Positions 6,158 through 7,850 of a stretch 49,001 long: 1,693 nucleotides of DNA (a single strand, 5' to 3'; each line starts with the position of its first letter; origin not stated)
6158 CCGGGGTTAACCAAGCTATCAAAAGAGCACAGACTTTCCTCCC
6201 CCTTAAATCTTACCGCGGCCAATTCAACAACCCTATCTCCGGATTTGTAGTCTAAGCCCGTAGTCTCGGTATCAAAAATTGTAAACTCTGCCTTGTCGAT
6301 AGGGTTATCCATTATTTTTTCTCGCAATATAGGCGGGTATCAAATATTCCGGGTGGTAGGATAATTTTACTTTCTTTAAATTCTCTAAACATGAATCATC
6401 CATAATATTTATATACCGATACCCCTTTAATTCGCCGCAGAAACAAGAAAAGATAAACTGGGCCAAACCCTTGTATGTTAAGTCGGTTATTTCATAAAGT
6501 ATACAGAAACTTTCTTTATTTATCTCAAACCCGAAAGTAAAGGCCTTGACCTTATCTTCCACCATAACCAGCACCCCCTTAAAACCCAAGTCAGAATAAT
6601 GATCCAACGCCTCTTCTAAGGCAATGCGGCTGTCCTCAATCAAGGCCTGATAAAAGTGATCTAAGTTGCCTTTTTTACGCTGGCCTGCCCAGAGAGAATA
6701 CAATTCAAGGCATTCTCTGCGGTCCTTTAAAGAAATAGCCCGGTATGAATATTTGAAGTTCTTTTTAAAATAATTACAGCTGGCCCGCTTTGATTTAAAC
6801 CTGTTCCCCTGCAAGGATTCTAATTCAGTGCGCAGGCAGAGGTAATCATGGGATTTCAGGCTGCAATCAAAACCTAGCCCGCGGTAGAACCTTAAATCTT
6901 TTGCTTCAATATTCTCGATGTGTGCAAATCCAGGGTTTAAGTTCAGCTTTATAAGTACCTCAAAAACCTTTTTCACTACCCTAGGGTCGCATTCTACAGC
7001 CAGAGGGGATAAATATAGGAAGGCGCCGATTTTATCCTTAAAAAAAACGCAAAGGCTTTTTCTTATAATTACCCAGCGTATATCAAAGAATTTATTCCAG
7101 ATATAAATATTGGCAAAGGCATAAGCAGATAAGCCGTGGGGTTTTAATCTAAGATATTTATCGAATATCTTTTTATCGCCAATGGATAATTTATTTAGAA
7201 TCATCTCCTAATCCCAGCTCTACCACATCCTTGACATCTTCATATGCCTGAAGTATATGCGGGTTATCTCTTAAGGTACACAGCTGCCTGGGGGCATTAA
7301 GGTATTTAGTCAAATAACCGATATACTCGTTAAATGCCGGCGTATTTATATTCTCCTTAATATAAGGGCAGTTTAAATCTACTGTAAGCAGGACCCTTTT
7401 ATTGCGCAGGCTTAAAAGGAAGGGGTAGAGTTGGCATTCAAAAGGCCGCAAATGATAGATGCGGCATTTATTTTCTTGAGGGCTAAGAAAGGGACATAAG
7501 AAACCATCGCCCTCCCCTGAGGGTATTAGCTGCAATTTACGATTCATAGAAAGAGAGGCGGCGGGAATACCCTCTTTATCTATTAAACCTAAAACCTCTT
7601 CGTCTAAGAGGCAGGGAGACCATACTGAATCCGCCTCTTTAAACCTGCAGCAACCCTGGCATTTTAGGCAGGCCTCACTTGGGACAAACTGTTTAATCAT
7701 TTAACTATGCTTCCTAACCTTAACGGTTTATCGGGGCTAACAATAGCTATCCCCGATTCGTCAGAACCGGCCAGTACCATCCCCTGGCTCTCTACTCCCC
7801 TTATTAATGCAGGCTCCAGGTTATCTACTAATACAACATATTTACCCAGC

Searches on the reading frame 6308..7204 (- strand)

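Call 81: search_protein_families(library=pfam, proteins=[window:6308-7204:-], max_evalue=0.00001)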
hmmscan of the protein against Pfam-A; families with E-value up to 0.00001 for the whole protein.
window:6308-7204:- (299 aa): 1 family
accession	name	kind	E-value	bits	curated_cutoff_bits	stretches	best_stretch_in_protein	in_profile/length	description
PF09924.15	LPG_synthase_C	-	1.8e-30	106.5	27.5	1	23-294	6-297/298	Phosphatidylglycerol lysyltransferase, C-terminal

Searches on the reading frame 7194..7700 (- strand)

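Call 81: search_protein_families(library=pfam, proteins=[window:7194-7700:-], max_evalue=0.00001)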
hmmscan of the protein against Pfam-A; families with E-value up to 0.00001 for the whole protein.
window:7194-7700:- (169 aa): 1 family
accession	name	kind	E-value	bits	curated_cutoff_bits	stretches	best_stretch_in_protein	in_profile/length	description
PF03692.20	CxxCxxCC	-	1.6e-08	35.6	23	1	10-111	1-84/85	Putative zinc- or iron-chelating domain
